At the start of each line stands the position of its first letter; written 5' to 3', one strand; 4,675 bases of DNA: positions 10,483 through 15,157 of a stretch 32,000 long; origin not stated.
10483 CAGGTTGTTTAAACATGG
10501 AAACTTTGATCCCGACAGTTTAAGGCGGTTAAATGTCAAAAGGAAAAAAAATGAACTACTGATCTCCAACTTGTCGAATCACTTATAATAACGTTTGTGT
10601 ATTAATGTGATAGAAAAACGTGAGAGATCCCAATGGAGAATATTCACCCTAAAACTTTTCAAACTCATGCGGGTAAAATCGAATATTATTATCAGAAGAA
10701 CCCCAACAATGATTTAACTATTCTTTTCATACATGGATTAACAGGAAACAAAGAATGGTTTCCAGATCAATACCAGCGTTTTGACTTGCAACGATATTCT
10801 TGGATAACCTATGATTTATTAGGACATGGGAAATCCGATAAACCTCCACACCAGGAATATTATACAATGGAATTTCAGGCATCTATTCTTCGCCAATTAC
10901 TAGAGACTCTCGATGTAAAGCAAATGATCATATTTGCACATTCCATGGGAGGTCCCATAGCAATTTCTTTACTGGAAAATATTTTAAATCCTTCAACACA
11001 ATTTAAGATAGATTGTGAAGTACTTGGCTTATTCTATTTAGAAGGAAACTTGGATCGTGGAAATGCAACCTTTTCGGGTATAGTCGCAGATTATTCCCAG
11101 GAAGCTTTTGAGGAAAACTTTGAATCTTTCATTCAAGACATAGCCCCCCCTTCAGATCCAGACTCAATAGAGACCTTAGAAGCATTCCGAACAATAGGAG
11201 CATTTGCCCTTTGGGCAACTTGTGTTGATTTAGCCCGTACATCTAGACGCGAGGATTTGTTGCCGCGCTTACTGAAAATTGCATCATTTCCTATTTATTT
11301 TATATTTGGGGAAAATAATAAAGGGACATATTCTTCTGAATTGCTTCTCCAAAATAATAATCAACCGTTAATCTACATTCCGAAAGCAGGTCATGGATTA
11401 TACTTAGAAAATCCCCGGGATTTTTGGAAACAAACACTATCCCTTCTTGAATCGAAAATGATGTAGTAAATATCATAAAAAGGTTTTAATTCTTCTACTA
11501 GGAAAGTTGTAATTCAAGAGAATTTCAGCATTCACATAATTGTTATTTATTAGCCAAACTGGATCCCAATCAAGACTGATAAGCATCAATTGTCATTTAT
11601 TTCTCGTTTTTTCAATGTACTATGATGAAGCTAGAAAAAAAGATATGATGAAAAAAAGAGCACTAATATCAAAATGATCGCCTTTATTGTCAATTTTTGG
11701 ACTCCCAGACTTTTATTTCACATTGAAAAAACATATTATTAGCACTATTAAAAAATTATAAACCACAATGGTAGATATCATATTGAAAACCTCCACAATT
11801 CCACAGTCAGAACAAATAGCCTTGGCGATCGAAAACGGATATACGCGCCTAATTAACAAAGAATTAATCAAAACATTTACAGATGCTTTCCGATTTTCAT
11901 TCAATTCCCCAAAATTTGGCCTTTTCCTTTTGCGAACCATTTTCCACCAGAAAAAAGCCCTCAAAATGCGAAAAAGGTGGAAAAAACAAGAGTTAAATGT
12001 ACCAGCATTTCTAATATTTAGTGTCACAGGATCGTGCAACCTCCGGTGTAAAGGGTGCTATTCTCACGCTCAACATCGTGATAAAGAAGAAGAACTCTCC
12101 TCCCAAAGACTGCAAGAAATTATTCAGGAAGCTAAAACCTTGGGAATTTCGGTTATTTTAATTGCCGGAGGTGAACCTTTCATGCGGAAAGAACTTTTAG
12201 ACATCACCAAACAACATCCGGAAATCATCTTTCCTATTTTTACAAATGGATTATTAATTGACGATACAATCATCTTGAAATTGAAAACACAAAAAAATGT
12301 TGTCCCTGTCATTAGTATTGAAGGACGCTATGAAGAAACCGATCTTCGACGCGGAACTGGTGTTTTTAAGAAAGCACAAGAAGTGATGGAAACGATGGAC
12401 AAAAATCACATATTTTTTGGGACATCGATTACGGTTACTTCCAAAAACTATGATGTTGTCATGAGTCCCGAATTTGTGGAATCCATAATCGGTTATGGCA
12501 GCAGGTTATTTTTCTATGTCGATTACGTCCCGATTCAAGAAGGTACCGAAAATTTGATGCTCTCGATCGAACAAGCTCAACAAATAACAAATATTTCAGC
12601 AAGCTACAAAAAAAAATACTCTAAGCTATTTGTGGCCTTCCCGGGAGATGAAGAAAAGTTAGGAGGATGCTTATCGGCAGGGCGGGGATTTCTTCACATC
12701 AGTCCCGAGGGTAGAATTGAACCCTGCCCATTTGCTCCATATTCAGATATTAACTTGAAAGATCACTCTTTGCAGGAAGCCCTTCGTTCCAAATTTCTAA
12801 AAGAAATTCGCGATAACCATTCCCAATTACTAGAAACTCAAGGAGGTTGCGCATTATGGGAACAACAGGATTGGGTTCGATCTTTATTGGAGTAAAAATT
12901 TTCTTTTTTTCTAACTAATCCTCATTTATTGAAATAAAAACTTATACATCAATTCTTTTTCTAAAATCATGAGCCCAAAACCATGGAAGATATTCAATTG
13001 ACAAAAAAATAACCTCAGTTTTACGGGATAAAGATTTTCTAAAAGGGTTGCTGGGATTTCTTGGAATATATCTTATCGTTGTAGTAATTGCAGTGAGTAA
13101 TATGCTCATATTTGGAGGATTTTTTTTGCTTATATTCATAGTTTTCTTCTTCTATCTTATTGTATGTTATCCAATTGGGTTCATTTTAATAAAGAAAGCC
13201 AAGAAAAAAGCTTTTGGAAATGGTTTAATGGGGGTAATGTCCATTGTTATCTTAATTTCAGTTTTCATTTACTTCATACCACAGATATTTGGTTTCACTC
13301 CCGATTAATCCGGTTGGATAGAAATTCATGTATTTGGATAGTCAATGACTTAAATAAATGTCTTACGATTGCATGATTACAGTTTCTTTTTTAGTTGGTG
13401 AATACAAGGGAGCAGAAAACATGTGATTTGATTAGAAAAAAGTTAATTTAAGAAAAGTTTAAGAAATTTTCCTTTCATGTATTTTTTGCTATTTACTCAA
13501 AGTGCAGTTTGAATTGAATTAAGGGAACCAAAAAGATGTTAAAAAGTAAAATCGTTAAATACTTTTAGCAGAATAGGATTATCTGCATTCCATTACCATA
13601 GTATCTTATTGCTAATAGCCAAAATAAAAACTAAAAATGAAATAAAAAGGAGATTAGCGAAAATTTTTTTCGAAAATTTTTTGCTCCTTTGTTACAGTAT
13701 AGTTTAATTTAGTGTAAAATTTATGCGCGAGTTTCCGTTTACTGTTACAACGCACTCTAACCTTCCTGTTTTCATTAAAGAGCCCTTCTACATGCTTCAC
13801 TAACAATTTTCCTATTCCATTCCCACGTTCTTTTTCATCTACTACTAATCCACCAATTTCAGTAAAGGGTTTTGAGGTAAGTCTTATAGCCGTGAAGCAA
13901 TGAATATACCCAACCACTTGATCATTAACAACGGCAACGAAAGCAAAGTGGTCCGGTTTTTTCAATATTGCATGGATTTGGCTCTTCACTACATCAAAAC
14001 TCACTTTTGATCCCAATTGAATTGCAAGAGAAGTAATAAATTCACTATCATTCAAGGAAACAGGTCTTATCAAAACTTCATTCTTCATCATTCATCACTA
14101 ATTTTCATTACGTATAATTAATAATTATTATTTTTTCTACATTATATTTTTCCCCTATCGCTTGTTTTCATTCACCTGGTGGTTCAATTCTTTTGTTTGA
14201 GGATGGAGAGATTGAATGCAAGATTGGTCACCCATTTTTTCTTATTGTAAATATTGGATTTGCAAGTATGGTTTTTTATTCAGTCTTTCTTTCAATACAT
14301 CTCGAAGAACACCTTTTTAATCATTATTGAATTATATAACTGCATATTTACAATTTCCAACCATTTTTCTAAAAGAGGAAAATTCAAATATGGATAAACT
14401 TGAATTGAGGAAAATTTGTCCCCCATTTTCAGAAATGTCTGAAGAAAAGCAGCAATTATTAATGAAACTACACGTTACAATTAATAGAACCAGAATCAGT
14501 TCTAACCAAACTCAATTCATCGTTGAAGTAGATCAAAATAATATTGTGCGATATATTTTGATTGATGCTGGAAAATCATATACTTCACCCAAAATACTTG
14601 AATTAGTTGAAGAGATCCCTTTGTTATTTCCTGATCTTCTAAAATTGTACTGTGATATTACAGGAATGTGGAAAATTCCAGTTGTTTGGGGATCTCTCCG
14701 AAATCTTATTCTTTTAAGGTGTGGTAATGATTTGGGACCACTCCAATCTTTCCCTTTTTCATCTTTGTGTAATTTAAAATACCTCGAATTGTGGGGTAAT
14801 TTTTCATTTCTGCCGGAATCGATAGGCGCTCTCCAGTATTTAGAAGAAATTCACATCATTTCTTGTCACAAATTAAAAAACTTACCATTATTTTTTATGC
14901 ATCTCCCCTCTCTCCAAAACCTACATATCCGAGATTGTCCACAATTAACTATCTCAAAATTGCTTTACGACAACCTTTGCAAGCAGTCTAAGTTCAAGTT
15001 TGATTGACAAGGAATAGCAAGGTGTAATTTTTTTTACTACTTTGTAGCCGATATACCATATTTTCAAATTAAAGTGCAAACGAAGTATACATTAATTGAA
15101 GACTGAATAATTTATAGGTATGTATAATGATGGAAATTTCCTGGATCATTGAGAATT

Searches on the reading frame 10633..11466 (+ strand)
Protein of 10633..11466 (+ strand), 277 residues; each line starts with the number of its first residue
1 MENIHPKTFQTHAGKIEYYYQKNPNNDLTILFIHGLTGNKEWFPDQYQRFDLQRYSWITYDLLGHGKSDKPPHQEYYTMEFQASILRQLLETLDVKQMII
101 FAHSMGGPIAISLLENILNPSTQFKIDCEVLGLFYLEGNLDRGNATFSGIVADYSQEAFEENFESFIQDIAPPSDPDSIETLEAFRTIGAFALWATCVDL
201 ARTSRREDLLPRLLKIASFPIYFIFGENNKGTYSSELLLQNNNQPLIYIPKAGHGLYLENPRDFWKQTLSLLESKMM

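Call 28: search_protein_families(library=pfam, proteins=[window:10633-11466:+], max_evalue=0.01)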
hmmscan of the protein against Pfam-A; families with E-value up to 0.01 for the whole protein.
window:10633-11466:+ (277 aa): 5 families
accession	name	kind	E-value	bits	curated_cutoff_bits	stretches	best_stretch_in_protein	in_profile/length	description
PF00561.26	Abhydrolase_1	-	1.3e-18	68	25.8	1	29-116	2-89/245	alpha/beta hydrolase fold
PF12697.13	Abhydrolase_6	-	5.4e-14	53.8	26.3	1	30-264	1-214/217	Alpha/beta hydrolase family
PF12146.15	Hydrolase_4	-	2.5e-09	37.2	27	1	27-115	4-95/239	Serine aminopeptidase, S33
PF06342.18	DUF1057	-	0.0017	17.9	21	1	24-113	32-121/297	Alpha/beta hydrolase of unknown function (DUF1057)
PF05990.18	DUF900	-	0.0018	18.2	20.5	1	80-120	78-118/232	Alpha/beta hydrolase of unknown function (DUF900)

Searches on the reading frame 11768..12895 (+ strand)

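Call 28: search_protein_families(library=pfam, proteins=[window:11768-12895:+], max_evalue=0.01)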
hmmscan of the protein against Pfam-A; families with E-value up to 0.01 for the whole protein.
window:11768-12895:+ (375 aa): 5 families
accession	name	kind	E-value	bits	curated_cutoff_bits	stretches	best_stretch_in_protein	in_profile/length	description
PF04055.27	Radical_SAM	-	7.5e-15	55.9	29.5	1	85-216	2-142/166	Radical SAM superfamily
PF13353.11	Fer4_12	-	4.4e-09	37.2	22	1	88-147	13-74/137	4Fe-4S single cluster domain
PF13186.11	SPASM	-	0.00074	20.2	21.5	1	301-352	1-57/67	Iron-sulfur cluster-binding domain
PF19044.6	P-loop_TraG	-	0.001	18.2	25.8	1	144-296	219-367/413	TraG P-loop domain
PF19823.4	DUF6305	-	0.0026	17.8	25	1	66-142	30-98/154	Domain of unknown function (DUF6305)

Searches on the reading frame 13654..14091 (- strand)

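Call 28: search_protein_families(library=pfam, proteins=[window:13654-14091:-], max_evalue=0.01)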
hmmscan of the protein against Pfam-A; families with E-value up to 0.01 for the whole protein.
window:13654-14091:- (145 aa): 5 families
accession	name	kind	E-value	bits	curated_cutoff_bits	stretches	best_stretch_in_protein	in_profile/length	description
PF00583.31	Acetyltransf_1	-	5.5e-14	52.9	20.7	1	40-131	25-116/116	Acetyltransferase (GNAT) family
PF13673.13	Acetyltransf_10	-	5.5e-12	46.2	23.6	1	37-139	20-115/128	Acetyltransferase (GNAT) domain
PF13508.13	Acetyltransf_7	-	8.6e-12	45.7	27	1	47-132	2-83/84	Acetyltransferase (GNAT) domain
PF08445.16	FR47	-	1.9e-07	31.4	22.1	1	72-136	17-82/86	FR47-like protein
PF07308.18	DUF1456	-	0.004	17.8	27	0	28-59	24-54/68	Protein of unknown function (DUF1456)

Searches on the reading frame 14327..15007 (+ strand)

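Call 28: search_protein_families(library=pfam, proteins=[window:14327-15007:+], max_evalue=0.01)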
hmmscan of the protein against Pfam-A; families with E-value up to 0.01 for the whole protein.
window:14327-15007:+ (226 aa): 5 families
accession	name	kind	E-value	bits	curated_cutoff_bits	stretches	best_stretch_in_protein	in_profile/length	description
PF23598.1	LRR_14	-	1.2e-08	34.5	40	1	123-207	23-106/353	Leucine-rich repeat region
PF25019.1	LRR_R13L1-DRL21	-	2.1e-05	24.9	27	1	148-204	69-127/127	R13L1/DRL21 LRRs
PF12799.13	LRR_4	-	3.1e-05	24.5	27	0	174-210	5-40/44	Leucine Rich repeats (2 copies)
PF23286.1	LRR_13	-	0.00016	21.8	30.1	1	160-209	40-89/210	Disease resistance protein RPS4B-like, leucine-rich repeats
PF23247.1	LRR_RPS2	-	0.00093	19.6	27.9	1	139-204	97-159/160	Plant disease resistance protein RPS2-like, leucine-rich repeats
